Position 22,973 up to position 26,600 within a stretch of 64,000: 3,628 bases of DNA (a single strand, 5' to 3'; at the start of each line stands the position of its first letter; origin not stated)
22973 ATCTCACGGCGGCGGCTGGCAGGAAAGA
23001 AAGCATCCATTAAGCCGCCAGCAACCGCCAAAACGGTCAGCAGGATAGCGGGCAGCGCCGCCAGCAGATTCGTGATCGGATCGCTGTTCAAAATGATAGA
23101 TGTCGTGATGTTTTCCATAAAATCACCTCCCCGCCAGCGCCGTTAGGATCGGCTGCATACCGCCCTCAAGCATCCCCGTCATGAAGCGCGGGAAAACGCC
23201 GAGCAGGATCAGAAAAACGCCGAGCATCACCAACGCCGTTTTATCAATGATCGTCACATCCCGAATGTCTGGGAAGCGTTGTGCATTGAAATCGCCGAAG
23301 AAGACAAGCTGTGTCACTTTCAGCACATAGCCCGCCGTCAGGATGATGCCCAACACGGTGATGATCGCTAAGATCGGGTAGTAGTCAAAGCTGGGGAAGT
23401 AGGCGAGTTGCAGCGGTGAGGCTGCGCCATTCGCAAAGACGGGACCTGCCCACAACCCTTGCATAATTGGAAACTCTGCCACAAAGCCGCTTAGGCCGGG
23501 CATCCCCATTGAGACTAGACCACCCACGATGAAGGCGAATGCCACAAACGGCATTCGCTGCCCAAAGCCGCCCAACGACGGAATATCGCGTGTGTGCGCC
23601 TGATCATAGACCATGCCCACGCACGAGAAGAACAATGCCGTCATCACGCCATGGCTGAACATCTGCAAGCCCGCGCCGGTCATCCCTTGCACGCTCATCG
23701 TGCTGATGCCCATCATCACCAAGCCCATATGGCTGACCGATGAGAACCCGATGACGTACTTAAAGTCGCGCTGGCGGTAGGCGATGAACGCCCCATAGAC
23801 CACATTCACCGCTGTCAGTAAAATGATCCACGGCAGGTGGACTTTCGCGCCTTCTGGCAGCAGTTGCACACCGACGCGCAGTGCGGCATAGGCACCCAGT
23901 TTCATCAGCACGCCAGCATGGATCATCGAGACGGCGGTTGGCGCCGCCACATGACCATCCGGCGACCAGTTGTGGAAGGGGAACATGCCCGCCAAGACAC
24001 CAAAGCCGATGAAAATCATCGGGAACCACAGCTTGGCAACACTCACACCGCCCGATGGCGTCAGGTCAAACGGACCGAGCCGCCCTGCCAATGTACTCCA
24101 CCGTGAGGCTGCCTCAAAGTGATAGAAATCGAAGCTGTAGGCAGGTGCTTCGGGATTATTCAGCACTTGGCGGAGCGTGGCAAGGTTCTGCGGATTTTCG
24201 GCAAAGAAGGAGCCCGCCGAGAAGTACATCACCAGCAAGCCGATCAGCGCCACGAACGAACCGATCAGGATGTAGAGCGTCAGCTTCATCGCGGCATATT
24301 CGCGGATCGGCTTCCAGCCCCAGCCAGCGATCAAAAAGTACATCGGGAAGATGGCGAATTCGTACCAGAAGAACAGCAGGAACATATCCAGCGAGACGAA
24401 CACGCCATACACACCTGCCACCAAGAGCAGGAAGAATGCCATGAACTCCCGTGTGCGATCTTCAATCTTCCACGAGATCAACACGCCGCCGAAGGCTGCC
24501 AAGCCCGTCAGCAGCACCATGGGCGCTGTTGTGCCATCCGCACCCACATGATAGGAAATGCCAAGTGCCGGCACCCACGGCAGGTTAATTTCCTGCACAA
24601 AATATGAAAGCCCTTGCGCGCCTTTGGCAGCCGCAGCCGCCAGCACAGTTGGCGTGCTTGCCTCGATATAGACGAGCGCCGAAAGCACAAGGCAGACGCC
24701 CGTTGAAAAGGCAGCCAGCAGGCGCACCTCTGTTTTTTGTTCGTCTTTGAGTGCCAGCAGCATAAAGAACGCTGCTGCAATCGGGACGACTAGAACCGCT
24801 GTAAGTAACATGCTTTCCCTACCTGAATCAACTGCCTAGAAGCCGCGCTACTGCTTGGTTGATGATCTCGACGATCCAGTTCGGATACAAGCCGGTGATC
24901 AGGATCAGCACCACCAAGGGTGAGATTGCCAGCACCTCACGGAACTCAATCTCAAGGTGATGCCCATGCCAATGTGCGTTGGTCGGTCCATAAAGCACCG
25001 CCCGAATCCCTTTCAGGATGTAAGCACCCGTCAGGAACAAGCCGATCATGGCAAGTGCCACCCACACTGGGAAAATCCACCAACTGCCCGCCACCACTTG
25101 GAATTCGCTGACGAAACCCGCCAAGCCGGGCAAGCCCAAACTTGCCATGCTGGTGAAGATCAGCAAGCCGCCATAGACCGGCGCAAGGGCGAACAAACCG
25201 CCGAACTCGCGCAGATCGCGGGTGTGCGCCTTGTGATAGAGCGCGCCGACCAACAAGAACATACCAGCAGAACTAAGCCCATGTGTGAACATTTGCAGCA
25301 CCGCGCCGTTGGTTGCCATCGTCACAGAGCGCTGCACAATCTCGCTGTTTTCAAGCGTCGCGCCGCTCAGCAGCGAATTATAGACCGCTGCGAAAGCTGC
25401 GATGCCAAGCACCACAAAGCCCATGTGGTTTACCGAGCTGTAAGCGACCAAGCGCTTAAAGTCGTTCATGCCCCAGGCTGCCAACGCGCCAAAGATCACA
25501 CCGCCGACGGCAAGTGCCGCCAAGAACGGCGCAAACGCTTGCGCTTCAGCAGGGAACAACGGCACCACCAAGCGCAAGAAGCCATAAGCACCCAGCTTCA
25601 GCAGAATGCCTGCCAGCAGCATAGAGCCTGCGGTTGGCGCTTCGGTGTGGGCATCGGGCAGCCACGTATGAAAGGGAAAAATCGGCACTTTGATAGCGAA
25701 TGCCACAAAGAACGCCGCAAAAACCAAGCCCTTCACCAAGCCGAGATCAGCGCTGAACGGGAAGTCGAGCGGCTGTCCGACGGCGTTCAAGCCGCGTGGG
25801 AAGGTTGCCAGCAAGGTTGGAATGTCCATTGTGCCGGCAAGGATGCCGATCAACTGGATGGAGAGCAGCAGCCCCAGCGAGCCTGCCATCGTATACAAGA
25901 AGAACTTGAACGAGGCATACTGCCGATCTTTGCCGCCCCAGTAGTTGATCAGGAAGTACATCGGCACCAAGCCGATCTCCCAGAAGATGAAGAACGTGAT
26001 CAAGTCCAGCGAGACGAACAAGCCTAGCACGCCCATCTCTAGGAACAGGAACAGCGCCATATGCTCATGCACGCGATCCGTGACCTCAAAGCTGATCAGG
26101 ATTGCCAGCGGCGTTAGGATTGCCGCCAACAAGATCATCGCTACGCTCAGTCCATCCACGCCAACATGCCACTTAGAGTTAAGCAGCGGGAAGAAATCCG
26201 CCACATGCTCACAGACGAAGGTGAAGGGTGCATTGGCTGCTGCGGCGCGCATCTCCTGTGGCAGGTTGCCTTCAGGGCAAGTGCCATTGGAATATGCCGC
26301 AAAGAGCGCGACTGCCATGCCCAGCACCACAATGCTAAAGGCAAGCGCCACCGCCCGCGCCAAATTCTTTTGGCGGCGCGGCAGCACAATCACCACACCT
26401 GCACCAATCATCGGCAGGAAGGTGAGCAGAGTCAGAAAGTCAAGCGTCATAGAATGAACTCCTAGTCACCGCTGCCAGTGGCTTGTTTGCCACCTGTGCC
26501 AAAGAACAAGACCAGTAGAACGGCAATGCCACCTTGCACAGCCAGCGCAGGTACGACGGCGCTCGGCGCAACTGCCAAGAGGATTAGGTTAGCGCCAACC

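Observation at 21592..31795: Membrane-arm-only complex I operon with two NuoM copies (nuoA-H-J-K-x-L-M-M-N)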

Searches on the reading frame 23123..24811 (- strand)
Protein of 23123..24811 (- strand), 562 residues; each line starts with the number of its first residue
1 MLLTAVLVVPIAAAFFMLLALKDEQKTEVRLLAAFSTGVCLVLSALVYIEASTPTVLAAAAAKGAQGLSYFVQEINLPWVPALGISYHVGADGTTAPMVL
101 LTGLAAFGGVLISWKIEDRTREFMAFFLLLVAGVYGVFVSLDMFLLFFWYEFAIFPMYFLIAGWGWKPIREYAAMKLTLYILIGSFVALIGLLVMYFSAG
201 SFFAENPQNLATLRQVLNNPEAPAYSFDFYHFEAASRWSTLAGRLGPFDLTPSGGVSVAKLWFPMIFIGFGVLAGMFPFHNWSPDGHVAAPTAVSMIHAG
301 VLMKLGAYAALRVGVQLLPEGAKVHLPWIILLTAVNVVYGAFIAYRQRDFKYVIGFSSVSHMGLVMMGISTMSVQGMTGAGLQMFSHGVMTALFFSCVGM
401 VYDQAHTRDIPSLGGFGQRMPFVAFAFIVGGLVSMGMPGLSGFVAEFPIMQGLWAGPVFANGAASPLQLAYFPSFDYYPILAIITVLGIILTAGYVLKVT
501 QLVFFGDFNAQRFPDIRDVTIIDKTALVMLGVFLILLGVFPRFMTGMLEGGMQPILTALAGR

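Call 3: search_protein_families(library=pfam, proteins=[window:23123-24811:-])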
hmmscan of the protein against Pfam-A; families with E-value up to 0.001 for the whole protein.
window:23123-24811:- (562 aa): 1 family
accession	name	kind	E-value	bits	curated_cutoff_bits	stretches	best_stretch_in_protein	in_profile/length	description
PF00361.26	Proton_antipo_M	-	1.8e-55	188.6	21.5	2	262-456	84-278/294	NADH:quinone oxidoreductase/Mrp antiporter, TM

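Call 4: search_protein_families(library=ncbifam, proteins=[window:23123-24811:-])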
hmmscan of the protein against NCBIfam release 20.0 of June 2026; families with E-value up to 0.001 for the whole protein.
window:23123-24811:- (562 aa): 70 families (the best 25 are shown)
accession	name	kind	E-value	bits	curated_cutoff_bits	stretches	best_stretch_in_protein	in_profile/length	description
TIGR01972.1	NDH_I_M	subfamily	1.4e-120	403.2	263.8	1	3-555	1-482/486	NADH-quinone oxidoreductase subunit M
NF004499.0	PRK05846.1-3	equivalog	5.7e-90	302.4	585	1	2-555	6-484/502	NADH-quinone oxidoreductase subunit M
NF009212.0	PRK12561.1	subfamily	2.7e-88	297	645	2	262-552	214-492/531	NAD(P)H-quinone oxidoreductase subunit 4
NF004500.0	PRK05846.1-4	equivalog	1e-82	278.6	550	3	257-456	226-425/525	NADH-quinone oxidoreductase subunit M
NF005060.0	PRK06473.1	equivalog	9.6e-79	265.4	747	3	263-454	208-402/500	NADH-quinone oxidoreductase subunit M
NF004501.0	PRK05846.1-5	subfamily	5.9e-78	262.8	598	2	260-559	209-487/492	NADH-quinone oxidoreductase subunit M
NF002713.0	PRK02546.1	subfamily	2.6e-76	257.2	827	2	260-552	215-495/533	NAD(P)H-quinone oxidoreductase subunit 4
NF004498.0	PRK05846.1-1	equivalog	2.8e-76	257.4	614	3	266-455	227-416/509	NADH-quinone oxidoreductase subunit M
NF004505.0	PRK05846.2-5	equivalog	1.2e-74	252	700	3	261-454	208-401/508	NADH-quinone oxidoreductase subunit M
NF004506.0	PRK05846.2-6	equivalog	7.7e-67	226.7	789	2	260-544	215-478/493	NADH-quinone oxidoreductase subunit M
NF004502.0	PRK05846.2-1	equivalog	1.7e-66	225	791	3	263-460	229-427/500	NADH-quinone oxidoreductase subunit M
NF005611.0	PRK07363.1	equivalog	4.7e-64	216.7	764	2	263-554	208-480/501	NADH-quinone oxidoreductase subunit M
NF004504.0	PRK05846.2-3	equivalog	3e-62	211.3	785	2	248-548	207-486/499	NADH-quinone oxidoreductase subunit M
NF006419.0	PRK08668.1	equivalog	6.9e-45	153.9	617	2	110-453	87-400/613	NADH dehydrogenase subunit M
NF005086.0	PRK06521.1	equivalog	9.3e-42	143.3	667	1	258-553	208-504/669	hydrogenase 4 subunit B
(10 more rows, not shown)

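Call 12: find_encoding_contigs(protein=window:23123-24811:-, flank=10000, max_places=6)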
Protein window:23123-24811:- (562 aa): no gene with exactly this product is on record in the collection.

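Call 13: find_homologous_proteins(query=window:23123-24811:-, max_evalue=1e-30)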
Query window:23123-24811:- (562 aa): 7999 proteins with E <= 1e-30 among 8000 candidates; the best 120 are listed.
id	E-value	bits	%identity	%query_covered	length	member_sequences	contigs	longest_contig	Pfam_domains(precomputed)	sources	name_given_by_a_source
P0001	0.0e+0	1157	93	100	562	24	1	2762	PF00361.26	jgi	-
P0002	0.0e+0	1147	92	100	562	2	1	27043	PF00361.26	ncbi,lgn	ncbi:MAG: NADH-quinone oxidoreductase subunit M [Aggregatilineales bacterium]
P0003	0.0e+0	1134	91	100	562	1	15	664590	PF00361.26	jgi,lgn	jgi:NADH-quinone oxidoreductase subunit M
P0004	0.0e+0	1125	90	100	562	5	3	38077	PF00361.26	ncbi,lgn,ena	-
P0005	0.0e+0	1113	91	97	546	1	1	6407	PF00361.26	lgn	-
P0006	0.0e+0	1036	83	100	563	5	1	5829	PF00361.26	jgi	jgi:NADH-quinone oxidoreductase subunit M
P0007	0.0e+0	1027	83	100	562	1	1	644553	PF00361.26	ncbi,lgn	ncbi:MAG: NADH-quinone oxidoreductase subunit M [Anaerolineae bacterium]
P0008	0.0e+0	1019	81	100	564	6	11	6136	PF00361.26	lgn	-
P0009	1.8e-295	999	80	100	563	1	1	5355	PF00361.26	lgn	-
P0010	2.4e-295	999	79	100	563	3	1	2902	PF00361.26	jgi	jgi:NADH-quinone oxidoreductase subunit M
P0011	2.3e-293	992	79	100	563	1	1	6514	PF00361.26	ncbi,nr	ncbi:MAG: NADH-quinone oxidoreductase subunit M [Anaerolineae bacterium]|nr:NADH-quinone oxidoreduct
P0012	2.4e-292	989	79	100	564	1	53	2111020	PF00361.26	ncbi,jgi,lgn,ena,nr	ncbi:MAG TPA: NADH-quinone oxidoreductase subunit M [Aggregatilineales bacterium]|nr:NADH-quinone ox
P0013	3.2e-290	982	79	100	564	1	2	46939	PF00361.26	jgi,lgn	-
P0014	6.2e-282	955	77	100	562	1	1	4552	PF00361.26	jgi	jgi:NADH-quinone oxidoreductase subunit M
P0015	1.5e-274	930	73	100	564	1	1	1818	PF00361.26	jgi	jgi:NADH-quinone oxidoreductase subunit M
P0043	4.6e-253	859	69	100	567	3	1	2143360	PF00361.26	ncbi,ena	-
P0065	2.3e-206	705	62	99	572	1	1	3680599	PF00361.26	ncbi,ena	-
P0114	4.3e-201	688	59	100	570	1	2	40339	PF00361.26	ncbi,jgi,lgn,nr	ncbi:MAG: NADH-quinone oxidoreductase subunit M [Phototrophicales bacterium]|nr:MAG: NADH-quinone ox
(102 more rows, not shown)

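Call 16: find_encoding_contigs(protein=P0003, flank=10000, max_places=3)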
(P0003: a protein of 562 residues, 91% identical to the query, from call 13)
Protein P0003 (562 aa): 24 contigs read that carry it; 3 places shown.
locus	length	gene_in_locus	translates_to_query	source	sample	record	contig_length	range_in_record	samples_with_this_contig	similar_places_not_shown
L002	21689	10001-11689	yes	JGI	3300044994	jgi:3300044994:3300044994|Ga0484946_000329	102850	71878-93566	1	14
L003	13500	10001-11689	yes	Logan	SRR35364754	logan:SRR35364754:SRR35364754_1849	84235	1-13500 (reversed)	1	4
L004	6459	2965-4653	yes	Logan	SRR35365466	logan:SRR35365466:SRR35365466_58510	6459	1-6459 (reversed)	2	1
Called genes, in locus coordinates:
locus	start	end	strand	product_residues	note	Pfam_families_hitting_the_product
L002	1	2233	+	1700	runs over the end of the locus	PF13570:Beta-prop_ACSF4, PF23381:Beta-prop_IFT122_1st, PF13360:PQQ_2, PF13570:Beta-prop_ACSF4, PF25174:Beta-prop_THOC3, PF13360:PQQ_2, PF23381:Beta-prop_IFT122_1st, PF23414:Beta-prop_EML_2, +117 more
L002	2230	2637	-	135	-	PF02518:HATPase_c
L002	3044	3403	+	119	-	PF00507:Oxidored_q4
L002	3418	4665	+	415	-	PF00146:NADHdh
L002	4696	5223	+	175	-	PF00499:Oxidored_q3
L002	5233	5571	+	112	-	PF00420:Oxidored_q2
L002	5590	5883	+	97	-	-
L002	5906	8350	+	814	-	PF00662:Proton_antipo_N, PF00361:Proton_antipo_M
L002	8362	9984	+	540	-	PF00361:Proton_antipo_M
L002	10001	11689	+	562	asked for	PF00361:Proton_antipo_M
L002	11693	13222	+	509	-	PF00361:Proton_antipo_M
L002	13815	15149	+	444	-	PF07992:Pyr_redox_2, PF00070:Pyr_redox, PF22366:NDH2_C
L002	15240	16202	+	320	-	PF00890:FAD_binding_2 (faint), PF01266:DAO (faint), PF07992:Pyr_redox_2, PF13241:NAD_binding_7 (faint), PF13738:Pyr_redox_3, PF00070:Pyr_redox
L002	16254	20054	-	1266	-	-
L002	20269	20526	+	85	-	-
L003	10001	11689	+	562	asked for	PF00361:Proton_antipo_M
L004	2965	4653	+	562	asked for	PF00361:Proton_antipo_M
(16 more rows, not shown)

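Call 17: find_encoding_contigs(protein=P0065, flank=10000, max_places=2)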
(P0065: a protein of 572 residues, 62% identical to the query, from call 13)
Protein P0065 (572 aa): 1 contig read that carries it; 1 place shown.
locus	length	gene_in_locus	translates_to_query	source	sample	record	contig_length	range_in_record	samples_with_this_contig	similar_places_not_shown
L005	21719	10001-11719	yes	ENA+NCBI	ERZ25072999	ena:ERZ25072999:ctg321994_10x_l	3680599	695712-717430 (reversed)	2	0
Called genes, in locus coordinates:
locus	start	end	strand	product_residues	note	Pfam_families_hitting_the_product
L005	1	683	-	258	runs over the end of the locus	PF00226:DnaJ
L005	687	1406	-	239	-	PF00226:DnaJ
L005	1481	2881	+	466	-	PF01979:Amidohydro_1, PF07969:Amidohydro_3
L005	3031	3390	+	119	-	PF00507:Oxidored_q4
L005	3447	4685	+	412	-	PF00146:NADHdh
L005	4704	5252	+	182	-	PF00499:Oxidored_q3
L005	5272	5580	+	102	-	PF00420:Oxidored_q2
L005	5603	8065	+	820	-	PF00662:Proton_antipo_N, PF00361:Proton_antipo_M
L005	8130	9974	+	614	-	PF00361:Proton_antipo_M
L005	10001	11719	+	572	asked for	PF00361:Proton_antipo_M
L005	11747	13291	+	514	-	PF00361:Proton_antipo_M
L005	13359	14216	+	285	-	PF01636:APH, PF07914:DUF1679 (weak)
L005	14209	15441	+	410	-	-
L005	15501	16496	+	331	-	PF25164:CoiA_N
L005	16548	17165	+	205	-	-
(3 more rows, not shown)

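Call 41: find_encoding_contigs(protein=P0043, flank=10000, max_places=1)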
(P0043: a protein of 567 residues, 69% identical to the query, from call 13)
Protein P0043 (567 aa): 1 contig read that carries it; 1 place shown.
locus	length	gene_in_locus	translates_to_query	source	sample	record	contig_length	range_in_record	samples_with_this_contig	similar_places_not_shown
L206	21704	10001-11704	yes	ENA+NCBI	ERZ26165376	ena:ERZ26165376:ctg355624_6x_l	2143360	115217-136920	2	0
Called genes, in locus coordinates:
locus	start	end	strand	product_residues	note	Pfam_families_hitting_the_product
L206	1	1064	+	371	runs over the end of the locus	-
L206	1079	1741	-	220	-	PF00034:Cytochrom_C (faint)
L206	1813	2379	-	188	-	-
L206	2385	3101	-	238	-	PF00149:Metallophos, PF12850:Metallophos_2 (faint)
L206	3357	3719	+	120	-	PF00507:Oxidored_q4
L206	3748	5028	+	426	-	PF00146:NADHdh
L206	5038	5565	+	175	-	PF00499:Oxidored_q3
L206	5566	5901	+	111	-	PF00420:Oxidored_q2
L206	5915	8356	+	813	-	PF00662:Proton_antipo_N, PF00361:Proton_antipo_M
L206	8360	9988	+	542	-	PF00361:Proton_antipo_M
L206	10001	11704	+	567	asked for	PF00361:Proton_antipo_M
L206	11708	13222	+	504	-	PF00361:Proton_antipo_M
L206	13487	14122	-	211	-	PF00196:GerE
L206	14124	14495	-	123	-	PF16697:Yop-YscD_cpl, PF00498:FHA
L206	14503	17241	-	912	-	PF00069:Pkinase, PF07714:PK_Tyr_Ser-Thr, PF13424:TPR_12 (weak), PF14559:TPR_19 (weak), PF23914:TPR_CcmH_CycH (weak), PF14559:TPR_19, PF13432:TPR_16, PF13432:TPR_16, +28 more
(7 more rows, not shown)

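Call 42: find_encoding_contigs(protein=P0114, flank=10000, max_places=1)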
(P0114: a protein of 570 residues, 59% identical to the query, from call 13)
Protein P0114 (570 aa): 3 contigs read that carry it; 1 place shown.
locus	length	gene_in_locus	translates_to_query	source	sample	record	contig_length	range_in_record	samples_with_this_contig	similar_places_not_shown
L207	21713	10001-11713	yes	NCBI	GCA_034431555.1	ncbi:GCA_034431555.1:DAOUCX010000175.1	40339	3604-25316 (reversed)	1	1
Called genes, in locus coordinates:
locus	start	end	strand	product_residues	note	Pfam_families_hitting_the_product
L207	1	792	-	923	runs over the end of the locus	PF07517:SecA_DEAD, PF00270:DEAD (faint), PF01043:SecA_PP_bind, PF21090:P-loop_SecA, PF07516:SecA_SW, PF02810:SEC-C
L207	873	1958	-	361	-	PF02388:FemAB, PF13480:Acetyltransf_6, PF02388:FemAB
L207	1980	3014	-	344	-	PF02388:FemAB, PF13480:Acetyltransf_6, PF02388:FemAB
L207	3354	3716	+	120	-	PF00507:Oxidored_q4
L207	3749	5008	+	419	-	PF00146:NADHdh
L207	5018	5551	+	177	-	PF00499:Oxidored_q3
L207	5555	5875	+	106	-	PF00420:Oxidored_q2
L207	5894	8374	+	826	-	PF00662:Proton_antipo_N, PF00361:Proton_antipo_M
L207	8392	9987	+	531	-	PF00361:Proton_antipo_M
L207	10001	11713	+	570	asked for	PF00361:Proton_antipo_M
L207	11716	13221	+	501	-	PF00361:Proton_antipo_M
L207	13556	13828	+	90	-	-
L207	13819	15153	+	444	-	PF00119:ATP-synt_A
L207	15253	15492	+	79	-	PF00137:ATP-synt_C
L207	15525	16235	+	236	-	PF00430:ATP-synt_B, PF00213:OSCP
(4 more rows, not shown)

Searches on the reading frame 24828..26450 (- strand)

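Call 3: search_protein_families(library=pfam, proteins=[window:24828-26450:-])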
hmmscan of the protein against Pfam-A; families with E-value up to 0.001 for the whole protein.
window:24828-26450:- (540 aa): 1 family
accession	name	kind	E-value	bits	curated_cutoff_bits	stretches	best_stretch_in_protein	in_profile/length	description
PF00361.26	Proton_antipo_M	-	1.8e-64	218.2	21.5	2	147-352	1-192/294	NADH:quinone oxidoreductase/Mrp antiporter, TM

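Call 4: search_protein_families(library=ncbifam, proteins=[window:24828-26450:-])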
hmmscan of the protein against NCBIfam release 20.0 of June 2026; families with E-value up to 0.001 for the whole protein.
window:24828-26450:- (540 aa): 72 families (the best 25 are shown)
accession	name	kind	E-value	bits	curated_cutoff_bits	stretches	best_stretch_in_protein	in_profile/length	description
TIGR01972.1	NDH_I_M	subfamily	4.7e-147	490.6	263.8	1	6-538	1-483/486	NADH-quinone oxidoreductase subunit M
NF004499.0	PRK05846.1-3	equivalog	3.7e-119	398.7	585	2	3-354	4-323/502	NADH-quinone oxidoreductase subunit M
NF004500.0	PRK05846.1-4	equivalog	5.4e-118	394.9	550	2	2-356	3-344/525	NADH-quinone oxidoreductase subunit M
NF004501.0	PRK05846.1-5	subfamily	3.9e-104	349.1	598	1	4-538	5-484/492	NADH-quinone oxidoreductase subunit M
NF009212.0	PRK12561.1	subfamily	2.8e-102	343.2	645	2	3-365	6-333/531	NAD(P)H-quinone oxidoreductase subunit 4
NF004498.0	PRK05846.1-1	equivalog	5.6e-101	338.8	614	2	6-353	3-333/509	NADH-quinone oxidoreductase subunit M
NF004505.0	PRK05846.2-5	equivalog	1.8e-99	333.8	700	2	5-355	4-321/508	NADH-quinone oxidoreductase subunit M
NF005060.0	PRK06473.1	equivalog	4.2e-95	319.3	747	1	6-538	2-482/500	NADH-quinone oxidoreductase subunit M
NF002713.0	PRK02546.1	subfamily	8.5e-93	311.6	827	1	3-537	8-498/533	NAD(P)H-quinone oxidoreductase subunit 4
NF004506.0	PRK05846.2-6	equivalog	9e-90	302.3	789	1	72-538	62-490/493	NADH-quinone oxidoreductase subunit M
NF004504.0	PRK05846.2-3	equivalog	2.3e-85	287.6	785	1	76-530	68-486/499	NADH-quinone oxidoreductase subunit M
NF005611.0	PRK07363.1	equivalog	2.9e-80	270.2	764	1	6-536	2-480/501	NADH-quinone oxidoreductase subunit M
NF004502.0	PRK05846.2-1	equivalog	8.6e-77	259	791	1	5-533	5-493/500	NADH-quinone oxidoreductase subunit M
NF004503.0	PRK05846.2-2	subfamily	2.8e-67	228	720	1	93-532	71-484/490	NADH-quinone oxidoreductase subunit M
NF006240.0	PRK08376.1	subfamily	1.8e-45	155.8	662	1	5-536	6-505/521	putative monovalent cation/H+ antiporter subunit D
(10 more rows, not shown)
